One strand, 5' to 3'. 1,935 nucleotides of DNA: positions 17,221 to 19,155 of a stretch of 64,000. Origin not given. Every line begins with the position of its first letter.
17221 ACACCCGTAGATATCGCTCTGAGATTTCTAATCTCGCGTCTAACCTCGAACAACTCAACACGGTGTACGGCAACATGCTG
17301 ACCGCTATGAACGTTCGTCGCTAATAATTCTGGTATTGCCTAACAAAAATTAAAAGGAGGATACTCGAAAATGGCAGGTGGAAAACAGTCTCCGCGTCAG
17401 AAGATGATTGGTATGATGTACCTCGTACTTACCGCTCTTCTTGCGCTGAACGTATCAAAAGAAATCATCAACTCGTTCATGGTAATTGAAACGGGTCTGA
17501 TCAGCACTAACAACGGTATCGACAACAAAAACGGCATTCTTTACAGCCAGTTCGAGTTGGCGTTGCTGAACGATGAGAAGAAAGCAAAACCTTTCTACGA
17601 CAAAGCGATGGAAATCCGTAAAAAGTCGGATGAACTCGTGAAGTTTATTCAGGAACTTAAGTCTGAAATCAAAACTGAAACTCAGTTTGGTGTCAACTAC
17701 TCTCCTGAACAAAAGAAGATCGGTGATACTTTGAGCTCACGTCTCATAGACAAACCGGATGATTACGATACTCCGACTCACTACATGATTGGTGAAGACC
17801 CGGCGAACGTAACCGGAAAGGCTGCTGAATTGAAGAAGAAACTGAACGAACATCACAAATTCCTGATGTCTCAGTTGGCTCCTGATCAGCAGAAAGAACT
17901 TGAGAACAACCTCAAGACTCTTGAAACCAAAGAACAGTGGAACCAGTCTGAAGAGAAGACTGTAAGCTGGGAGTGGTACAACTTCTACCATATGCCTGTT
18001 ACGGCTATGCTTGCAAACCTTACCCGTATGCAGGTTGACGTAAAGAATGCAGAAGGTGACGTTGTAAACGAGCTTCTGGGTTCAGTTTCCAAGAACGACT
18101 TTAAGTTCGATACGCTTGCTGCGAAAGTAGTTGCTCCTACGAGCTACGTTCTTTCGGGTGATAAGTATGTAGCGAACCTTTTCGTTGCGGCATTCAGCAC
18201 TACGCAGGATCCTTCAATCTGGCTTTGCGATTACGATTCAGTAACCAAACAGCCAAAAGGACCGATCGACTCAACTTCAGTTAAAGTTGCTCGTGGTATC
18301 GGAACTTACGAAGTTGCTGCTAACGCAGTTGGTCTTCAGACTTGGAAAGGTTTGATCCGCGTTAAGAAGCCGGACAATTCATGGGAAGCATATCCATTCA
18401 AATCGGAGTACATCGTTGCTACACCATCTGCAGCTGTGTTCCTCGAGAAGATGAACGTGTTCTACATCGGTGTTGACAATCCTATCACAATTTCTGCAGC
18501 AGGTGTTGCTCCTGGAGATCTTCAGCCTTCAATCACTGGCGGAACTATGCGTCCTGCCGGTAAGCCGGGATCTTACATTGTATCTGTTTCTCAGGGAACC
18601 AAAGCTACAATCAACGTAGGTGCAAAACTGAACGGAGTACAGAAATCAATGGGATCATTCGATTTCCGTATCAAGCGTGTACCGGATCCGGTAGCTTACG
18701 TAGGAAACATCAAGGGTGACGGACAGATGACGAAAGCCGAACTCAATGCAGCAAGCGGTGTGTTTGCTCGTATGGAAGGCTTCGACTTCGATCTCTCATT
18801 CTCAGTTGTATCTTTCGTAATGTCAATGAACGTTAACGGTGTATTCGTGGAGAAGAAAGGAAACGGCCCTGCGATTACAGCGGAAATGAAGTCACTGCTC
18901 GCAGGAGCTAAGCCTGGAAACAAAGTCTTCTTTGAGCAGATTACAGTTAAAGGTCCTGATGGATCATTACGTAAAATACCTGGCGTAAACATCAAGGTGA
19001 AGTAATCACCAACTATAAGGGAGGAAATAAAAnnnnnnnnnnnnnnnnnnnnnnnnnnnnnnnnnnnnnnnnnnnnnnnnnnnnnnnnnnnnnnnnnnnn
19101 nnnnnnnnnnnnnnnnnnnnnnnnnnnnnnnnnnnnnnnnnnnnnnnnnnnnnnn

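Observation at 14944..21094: Canonical strong Shine-Dalgarno sequences confined to the gld genes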

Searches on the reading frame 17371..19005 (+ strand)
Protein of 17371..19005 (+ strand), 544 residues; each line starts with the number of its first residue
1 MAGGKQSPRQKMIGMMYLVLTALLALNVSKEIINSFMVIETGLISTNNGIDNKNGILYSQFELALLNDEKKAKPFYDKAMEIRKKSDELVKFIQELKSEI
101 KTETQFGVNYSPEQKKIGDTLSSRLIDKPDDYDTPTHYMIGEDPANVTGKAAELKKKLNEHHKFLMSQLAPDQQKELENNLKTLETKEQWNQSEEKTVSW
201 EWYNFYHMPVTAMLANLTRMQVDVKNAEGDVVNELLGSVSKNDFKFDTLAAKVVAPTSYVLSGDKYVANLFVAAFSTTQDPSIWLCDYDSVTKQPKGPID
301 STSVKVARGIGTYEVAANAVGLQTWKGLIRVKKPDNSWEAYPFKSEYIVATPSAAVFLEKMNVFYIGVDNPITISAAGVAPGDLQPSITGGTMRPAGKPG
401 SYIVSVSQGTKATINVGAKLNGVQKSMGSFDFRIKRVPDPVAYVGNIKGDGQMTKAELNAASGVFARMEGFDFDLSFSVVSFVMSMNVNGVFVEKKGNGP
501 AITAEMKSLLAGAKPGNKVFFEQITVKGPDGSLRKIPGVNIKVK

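Call 8: search_protein_families(library=ncbifam, proteins=[window:17371-19005:+])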
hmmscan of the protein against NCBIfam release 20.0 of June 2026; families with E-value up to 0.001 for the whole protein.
window:17371-19005:+ (544 aa): 1 family
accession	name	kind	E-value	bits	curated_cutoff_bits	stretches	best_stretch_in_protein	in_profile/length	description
TIGR03517.2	GldM_gliding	equivalog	9.2e-104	348.1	180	1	1-543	1-523/524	type IX secretion system motor protein PorM/GldM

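Call 16: find_encoding_contigs(protein=window:17371-19005:+, flank=10000, max_places=6)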
Protein window:17371-19005:+ (544 aa): 15 contigs read that carry it; 6 places shown.
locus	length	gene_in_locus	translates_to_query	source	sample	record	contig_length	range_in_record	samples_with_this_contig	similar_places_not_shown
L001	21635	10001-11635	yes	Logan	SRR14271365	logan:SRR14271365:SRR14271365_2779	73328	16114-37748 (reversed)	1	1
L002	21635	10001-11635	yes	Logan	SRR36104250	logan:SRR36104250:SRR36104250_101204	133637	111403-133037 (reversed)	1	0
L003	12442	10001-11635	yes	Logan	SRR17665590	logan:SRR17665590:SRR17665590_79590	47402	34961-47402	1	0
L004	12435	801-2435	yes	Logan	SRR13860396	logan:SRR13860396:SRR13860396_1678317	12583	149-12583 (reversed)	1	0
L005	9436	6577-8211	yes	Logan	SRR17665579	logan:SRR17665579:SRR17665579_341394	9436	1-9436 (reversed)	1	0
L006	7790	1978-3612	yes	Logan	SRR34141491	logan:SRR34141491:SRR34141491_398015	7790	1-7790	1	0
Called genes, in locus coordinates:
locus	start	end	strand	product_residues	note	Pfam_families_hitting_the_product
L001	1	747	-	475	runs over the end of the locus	PF00919:UPF0004, PF04055:Radical_SAM, PF01938:TRAM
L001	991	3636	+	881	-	PF01751:Toprim, PF01131:Topoisom_bac, PF13368:Toprim_C_rpt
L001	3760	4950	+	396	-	PF00491:Arginase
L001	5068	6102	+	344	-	PF11751:PorP_SprF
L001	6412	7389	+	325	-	PF11751:PorP_SprF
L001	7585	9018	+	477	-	PF03781:FGE-sulfatase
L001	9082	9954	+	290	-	PF22827:GldL_N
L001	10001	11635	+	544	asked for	PF12081:GldM_1st, PF21601:GldM_2nd, PF21602:GldM_3rd, PF12080:GldM_4th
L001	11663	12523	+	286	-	PF19841:GldN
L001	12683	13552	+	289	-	PF19841:GldN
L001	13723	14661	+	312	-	PF19841:GldN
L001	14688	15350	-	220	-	PF09365:DUF2461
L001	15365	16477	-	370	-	PF01594:AI-2E_transport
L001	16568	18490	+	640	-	PF00005:ABC_tran, PF02463:SMC_N (faint), PF03193:RsgA_GTPase (faint), PF13555:AAA_29 (faint), PF13304:AAA_21 (faint), PF12848:ABC_tran_Xtn, PF00005:ABC_tran, PF16326:ABC_tran_CTD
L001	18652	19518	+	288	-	PF01634:HisG, PF08029:HisG_C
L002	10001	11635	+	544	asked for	PF12081:GldM_1st, PF21601:GldM_2nd, PF21602:GldM_3rd, PF12080:GldM_4th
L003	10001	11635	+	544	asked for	PF12081:GldM_1st, PF21601:GldM_2nd, PF21602:GldM_3rd, PF12080:GldM_4th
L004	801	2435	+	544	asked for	PF12081:GldM_1st, PF21601:GldM_2nd, PF21602:GldM_3rd, PF12080:GldM_4th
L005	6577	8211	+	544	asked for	PF12081:GldM_1st, PF21601:GldM_2nd, PF21602:GldM_3rd, PF12080:GldM_4th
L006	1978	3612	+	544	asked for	PF12081:GldM_1st, PF21601:GldM_2nd, PF21602:GldM_3rd, PF12080:GldM_4th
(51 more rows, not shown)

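Call 17: find_homologous_proteins(query=window:17371-19005:+, max_evalue=1e-10)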
Query window:17371-19005:+ (544 aa): 7974 proteins with E <= 1e-10 among 8000 candidates; the best 120 are listed.
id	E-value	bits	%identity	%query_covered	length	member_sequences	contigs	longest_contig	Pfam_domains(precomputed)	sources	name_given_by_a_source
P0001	0.0e+0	1202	99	100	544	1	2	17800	PF12080.15,PF12081.14,PF21602.4,PF21601.4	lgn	-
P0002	0.0e+0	1179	96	100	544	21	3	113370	PF12080.15,PF12081.14,PF21602.4,PF21601.4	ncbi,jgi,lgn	jgi:gliding motility-associated protein GldM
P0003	0.0e+0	1168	95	100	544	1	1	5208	PF12080.15,PF12081.14,PF21602.4,PF21601.4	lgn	-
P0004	0.0e+0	1168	95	100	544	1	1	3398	PF12080.15,PF12081.14,PF21602.4,PF21601.4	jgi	-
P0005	0.0e+0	1168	95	100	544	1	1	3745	PF12080.15,PF12081.14,PF21602.4,PF21601.4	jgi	jgi:gliding motility-associated protein GldM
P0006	0.0e+0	1167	95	100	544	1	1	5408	PF12080.15,PF12081.14,PF21602.4,PF21601.4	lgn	-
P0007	0.0e+0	1167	95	100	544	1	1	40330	PF12080.15,PF12081.14,PF21602.4,PF21601.4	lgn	-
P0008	0.0e+0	1161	95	100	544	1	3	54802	PF12080.15,PF12081.14,PF21602.4,PF21601.4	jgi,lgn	-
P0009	0.0e+0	1158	94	100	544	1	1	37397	PF12080.15,PF12081.14,PF21602.4,PF21601.4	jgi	-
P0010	0.0e+0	1117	91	100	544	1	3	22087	PF12080.15,PF12081.14,PF21602.4,PF21601.4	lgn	-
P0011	0.0e+0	1091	89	100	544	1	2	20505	PF12080.15,PF12081.14,PF21602.4,PF21601.4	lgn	-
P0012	0.0e+0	1051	85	100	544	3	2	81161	PF12080.15,PF12081.14,PF21602.4,PF21601.4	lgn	-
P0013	0.0e+0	1025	84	100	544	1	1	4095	PF12080.15,PF12081.14,PF21602.4,PF21601.4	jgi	jgi:gliding motility-associated protein GldM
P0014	0.0e+0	1024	84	100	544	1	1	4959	PF12080.15,PF12081.14,PF21602.4,PF21601.4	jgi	jgi:gliding motility-associated protein GldM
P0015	0.0e+0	1022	83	100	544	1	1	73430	PF12080.15,PF12081.14,PF21602.4,PF21601.4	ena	-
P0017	7.2e-298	1006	82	100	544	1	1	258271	PF12080.15,PF12081.14,PF21602.4,PF21601.4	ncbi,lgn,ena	-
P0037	1.8e-256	870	72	100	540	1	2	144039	PF12080.15,PF12081.14,PF21602.4,PF21601.4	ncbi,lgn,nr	ncbi:MAG: gliding motility protein GldM [Bacteroidetes bacterium]|nr:gliding motility protein GldM [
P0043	1.1e-249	847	69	100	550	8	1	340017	PF12080.15,PF12081.14,PF21602.4,PF21601.4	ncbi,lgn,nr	ncbi:MAG: gliding motility protein GldM [Bacteroidetes bacterium]|nr:gliding motility protein GldM [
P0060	1.9e-226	771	65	100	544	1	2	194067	PF12080.15,PF12081.14,PF21602.4,PF21601.4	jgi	jgi:gliding motility-associated protein GldM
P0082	4.3e-213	727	61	100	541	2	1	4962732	PF12080.15,PF12081.14,PF21602.4,PF21601.4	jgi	jgi:gliding motility-associated protein GldM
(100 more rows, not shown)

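Call 19: find_related_loci(query=A1, collection=genome_contigs, flank=10000)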
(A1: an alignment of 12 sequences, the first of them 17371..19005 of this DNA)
Query A1 (544 aa) in genome_contigs; peptide patterns used: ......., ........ (x = any residue, [..] = any of these).
600 stretches matched a pattern (row limit reached: there are more); 591 encode a relative of the query (tblastn E <= 1e-3); the best 80 are kept; 80 distinct loci.
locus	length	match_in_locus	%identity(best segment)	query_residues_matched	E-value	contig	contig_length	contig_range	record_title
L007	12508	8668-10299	97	1-544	0e+0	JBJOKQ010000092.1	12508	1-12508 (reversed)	MAG: Bacteroidota bacterium isolate sycamorecreek_2019_sw_WHONDRS-S19S_0028_A_bin.11 scaffold_0001025, whole genome shot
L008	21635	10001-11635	63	1-544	0e+0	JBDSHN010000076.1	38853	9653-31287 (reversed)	MAG: Bacteroidia bacterium isolate cluster1_bin.277 k127_9004264, whole genome shotgun sequence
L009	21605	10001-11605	56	1-544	0e+0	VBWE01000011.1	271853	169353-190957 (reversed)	MAG: Bacteroidetes bacterium isolate X1_MaxBin.021 scaffold_164, whole genome shotgun sequence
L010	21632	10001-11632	52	1-544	4e-169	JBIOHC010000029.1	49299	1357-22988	MAG: Bacteroidia bacterium isolate GcC11-26 k141_1189032_length_49299_cov_35.0000, whole genome shotgun sequence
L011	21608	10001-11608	50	1-544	9e-168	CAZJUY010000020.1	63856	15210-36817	MAG TPA_asm: uncultured Chitinophaga sp. isolate SRP287453_co1_11 genome assembly, contig: NODE_657_length_63856_cov_7.1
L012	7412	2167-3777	49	1-544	3e-156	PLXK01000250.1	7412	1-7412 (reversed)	MAG: Bacteroidetes bacterium isolate palsa_969 73.20120700_P3D.455_contig_200179, whole genome shotgun sequence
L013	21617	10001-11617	46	1-544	1e-145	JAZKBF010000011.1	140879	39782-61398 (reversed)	MAG: Bacteroidota bacterium isolate ADI_H3L2_1_122_18_3-bin067_1 ADIH3L21_B067_1_000000000010, whole genome shotgun sequ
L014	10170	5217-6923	43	1-544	2e-140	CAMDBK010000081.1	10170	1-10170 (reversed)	MAG: Chitinophaga pinensis isolate MaH-04nov19-256 genome assembly, contig: MaH-04nov19-C16891, whole genome shotgun seq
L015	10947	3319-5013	44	1-544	6e-138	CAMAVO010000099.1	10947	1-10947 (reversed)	MAG: Chitinophaga pinensis isolate MaH-04nov19-72 genome assembly, contig: MaH-04nov19-C15441, whole genome shotgun sequ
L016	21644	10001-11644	43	1-543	3e-137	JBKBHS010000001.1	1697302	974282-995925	MAG: Bacteroidia bacterium isolate 21I_069.bin.58 NODE_3_length_1697302_cov_67.833188, whole genome shotgun sequence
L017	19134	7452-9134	43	1-539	1e-131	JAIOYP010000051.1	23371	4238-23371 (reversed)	MAG: Flavobacteriales bacterium isolate Tobar13m-G11 Tobar13m-C2411, whole genome shotgun sequence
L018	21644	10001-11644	44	1-544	3e-131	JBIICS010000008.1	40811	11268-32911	MAG: Bacteroidia bacterium isolate ME2000-08-01pf_3300043466_group1_bin181 Rohwer_bin428_scaffold_473_c1, whole genome s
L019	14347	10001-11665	42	1-543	3e-127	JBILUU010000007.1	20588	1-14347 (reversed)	MAG: Bacteroidia bacterium isolate ME2018-08-14_3300043803_group8_bin104 Rohwer_bin441_scaffold_3006_c1, whole genome sh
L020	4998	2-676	86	320-544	3e-127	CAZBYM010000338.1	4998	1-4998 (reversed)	MAG TPA_asm: uncultured Chryseobacterium sp. isolate binchicken_co248_158 genome assembly, contig: NODE_30648_length_499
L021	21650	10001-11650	43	1-539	5e-126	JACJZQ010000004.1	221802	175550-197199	MAG: Flavobacteriales bacterium isolate HK-STAS-BACT-68 HK-STAS-BACT-68_4, whole genome shotgun sequence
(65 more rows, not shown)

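Call 43: find_encoding_contigs(protein=P0017, flank=10000, max_places=1)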
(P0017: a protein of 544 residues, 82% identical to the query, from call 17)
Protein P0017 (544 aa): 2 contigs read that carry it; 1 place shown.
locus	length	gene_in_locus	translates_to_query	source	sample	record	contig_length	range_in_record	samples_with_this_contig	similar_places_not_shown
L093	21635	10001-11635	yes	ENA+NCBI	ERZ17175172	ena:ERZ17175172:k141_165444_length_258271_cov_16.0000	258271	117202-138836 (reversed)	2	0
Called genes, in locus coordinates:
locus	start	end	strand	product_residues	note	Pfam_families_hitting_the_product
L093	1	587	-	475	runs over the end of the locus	PF00919:UPF0004, PF04055:Radical_SAM, PF01938:TRAM (weak)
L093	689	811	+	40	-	-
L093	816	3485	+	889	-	PF01751:Toprim, PF01131:Topoisom_bac, PF13368:Toprim_C_rpt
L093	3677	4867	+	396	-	PF00491:Arginase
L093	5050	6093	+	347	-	PF11751:PorP_SprF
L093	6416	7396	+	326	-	PF11751:PorP_SprF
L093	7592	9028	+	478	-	PF03781:FGE-sulfatase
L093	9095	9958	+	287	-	PF22827:GldL_N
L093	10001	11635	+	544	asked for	PF12081:GldM_1st, PF21601:GldM_2nd, PF21602:GldM_3rd, PF12080:GldM_4th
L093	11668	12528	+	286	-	PF19841:GldN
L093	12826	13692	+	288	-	PF19841:GldN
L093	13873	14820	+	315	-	PF19841:GldN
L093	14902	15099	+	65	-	-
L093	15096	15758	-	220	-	PF09365:DUF2461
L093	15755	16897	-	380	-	PF01594:AI-2E_transport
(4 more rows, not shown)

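Call 44: find_encoding_contigs(protein=P0037, flank=10000, max_places=1)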
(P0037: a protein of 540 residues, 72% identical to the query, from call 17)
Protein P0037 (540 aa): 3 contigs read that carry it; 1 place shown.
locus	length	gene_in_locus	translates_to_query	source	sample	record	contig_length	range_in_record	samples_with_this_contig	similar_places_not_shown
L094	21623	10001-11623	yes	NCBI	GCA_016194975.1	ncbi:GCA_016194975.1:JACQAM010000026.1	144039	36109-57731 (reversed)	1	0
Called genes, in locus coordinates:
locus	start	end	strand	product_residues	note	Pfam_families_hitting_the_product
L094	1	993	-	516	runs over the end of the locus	PF00919:UPF0004, PF04055:Radical_SAM, PF01938:TRAM (faint)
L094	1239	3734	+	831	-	PF01751:Toprim, PF01131:Topoisom_bac, PF13368:Toprim_C_rpt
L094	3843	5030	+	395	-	PF00491:Arginase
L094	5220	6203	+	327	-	PF11751:PorP_SprF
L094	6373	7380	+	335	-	PF11751:PorP_SprF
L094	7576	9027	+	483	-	PF03781:FGE-sulfatase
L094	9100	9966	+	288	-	PF22827:GldL_N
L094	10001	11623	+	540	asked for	PF12081:GldM_1st, PF21601:GldM_2nd, PF21602:GldM_3rd, PF12080:GldM_4th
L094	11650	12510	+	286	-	PF19841:GldN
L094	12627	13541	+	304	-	PF19841:GldN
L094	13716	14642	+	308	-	PF19841:GldN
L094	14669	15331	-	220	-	PF09365:DUF2461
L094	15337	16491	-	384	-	PF01594:AI-2E_transport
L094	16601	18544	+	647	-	PF00005:ABC_tran, PF02463:SMC_N (faint), PF03193:RsgA_GTPase (faint), PF13555:AAA_29 (faint), PF01926:MMR_HSR1 (faint), PF12848:ABC_tran_Xtn, PF00005:ABC_tran, PF16326:ABC_tran_CTD, +1 more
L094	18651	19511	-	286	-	PF04187:Cofac_haem_bdg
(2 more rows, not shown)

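Call 45: find_encoding_contigs(protein=P0043, flank=10000, max_places=1)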
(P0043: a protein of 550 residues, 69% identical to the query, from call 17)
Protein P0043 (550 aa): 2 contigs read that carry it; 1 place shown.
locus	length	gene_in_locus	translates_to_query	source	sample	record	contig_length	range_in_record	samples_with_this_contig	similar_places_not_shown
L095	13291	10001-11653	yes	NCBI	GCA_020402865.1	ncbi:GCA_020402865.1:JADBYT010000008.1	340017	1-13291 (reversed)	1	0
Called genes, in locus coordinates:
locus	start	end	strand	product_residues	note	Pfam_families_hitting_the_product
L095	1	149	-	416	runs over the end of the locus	PF00158:Sigma54_activat, PF14532:Sigma54_activ_2, PF07724:AAA_2 (weak), PF07728:AAA_5, PF25601:AAA_lid_14, PF02954:HTH_8, PF18024:HTH_50 (weak)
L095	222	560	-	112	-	PF01934:HepT-like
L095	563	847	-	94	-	PF01909:NTP_transf_2, PF18765:Polbeta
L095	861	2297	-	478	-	PF00919:UPF0004, PF04055:Radical_SAM, PF01938:TRAM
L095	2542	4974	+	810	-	PF01751:Toprim, PF01131:Topoisom_bac, PF13368:Toprim_C_rpt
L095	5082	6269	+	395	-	PF00491:Arginase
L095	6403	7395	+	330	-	PF11751:PorP_SprF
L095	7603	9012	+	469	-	PF03781:FGE-sulfatase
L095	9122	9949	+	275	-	PF22827:GldL_N, PF10046:BLOC1_2 (faint), PF24611:Spectrin_Anc-1 (faint)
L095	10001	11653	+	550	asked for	PF12081:GldM_1st, PF21601:GldM_2nd, PF21602:GldM_3rd, PF12080:GldM_4th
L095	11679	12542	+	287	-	PF19841:GldN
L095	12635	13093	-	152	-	-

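Call 46: find_encoding_contigs(protein=P0060, flank=10000, max_places=1)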
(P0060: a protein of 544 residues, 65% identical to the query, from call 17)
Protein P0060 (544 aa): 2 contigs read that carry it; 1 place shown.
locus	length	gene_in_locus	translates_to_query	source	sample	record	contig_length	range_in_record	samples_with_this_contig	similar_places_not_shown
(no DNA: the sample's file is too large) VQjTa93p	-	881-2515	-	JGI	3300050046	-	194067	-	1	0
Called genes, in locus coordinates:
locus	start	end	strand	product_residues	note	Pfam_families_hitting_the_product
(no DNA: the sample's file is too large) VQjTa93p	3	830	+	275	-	?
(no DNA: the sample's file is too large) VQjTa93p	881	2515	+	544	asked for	PF12081:GldM_1st, PF21601:GldM_2nd, PF21602:GldM_3rd, PF12080:GldM_4th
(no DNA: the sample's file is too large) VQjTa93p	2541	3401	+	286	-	PF19841:GldN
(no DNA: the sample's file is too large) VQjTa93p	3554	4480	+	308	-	PF19841:GldN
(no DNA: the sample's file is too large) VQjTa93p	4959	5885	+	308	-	PF19841:GldN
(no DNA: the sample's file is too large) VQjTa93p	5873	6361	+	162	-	-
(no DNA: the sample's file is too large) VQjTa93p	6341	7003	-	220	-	PF09365:DUF2461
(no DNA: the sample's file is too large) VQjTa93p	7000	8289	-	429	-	PF01594:AI-2E_transport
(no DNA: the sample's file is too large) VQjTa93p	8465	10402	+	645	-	PF00005:ABC_tran, PF13555:AAA_29 (faint), PF00350:Dynamin_N (faint), PF01926:MMR_HSR1 (faint), PF13304:AAA_21 (faint), PF12848:ABC_tran_Xtn, PF00005:ABC_tran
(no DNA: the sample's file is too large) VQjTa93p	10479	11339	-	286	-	PF04187:Cofac_haem_bdg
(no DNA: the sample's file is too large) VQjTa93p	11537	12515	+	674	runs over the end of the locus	PF06229:FRG1 (faint), PF25490:DUF7910, PF06268:Fascin (weak)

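Call 47: find_encoding_contigs(protein=P0082, flank=10000, max_places=1)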
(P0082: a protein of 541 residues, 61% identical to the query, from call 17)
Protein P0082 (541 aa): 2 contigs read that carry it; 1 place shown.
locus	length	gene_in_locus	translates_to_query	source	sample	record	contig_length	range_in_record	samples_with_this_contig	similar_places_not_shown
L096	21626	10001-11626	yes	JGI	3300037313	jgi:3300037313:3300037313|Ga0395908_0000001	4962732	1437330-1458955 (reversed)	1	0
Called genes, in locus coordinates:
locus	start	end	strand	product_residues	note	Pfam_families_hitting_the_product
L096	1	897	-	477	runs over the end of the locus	PF00919:UPF0004, PF04055:Radical_SAM, PF01938:TRAM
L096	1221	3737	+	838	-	PF01751:Toprim, PF01131:Topoisom_bac, PF13368:Toprim_C_rpt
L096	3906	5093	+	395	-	PF00491:Arginase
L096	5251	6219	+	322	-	PF11751:PorP_SprF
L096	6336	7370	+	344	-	PF11751:PorP_SprF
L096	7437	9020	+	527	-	PF03781:FGE-sulfatase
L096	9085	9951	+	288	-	PF22827:GldL_N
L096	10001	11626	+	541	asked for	PF12081:GldM_1st, PF21601:GldM_2nd, PF21602:GldM_3rd, PF12080:GldM_4th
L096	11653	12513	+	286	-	PF19841:GldN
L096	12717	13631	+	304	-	PF19841:GldN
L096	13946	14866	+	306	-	PF19841:GldN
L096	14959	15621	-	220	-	PF09365:DUF2461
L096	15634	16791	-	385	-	PF01594:AI-2E_transport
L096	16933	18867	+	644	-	PF00005:ABC_tran, PF03193:RsgA_GTPase (faint), PF13555:AAA_29 (faint), PF13304:AAA_21 (faint), PF12848:ABC_tran_Xtn, PF00005:ABC_tran, PF16326:ABC_tran_CTD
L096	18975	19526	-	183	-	-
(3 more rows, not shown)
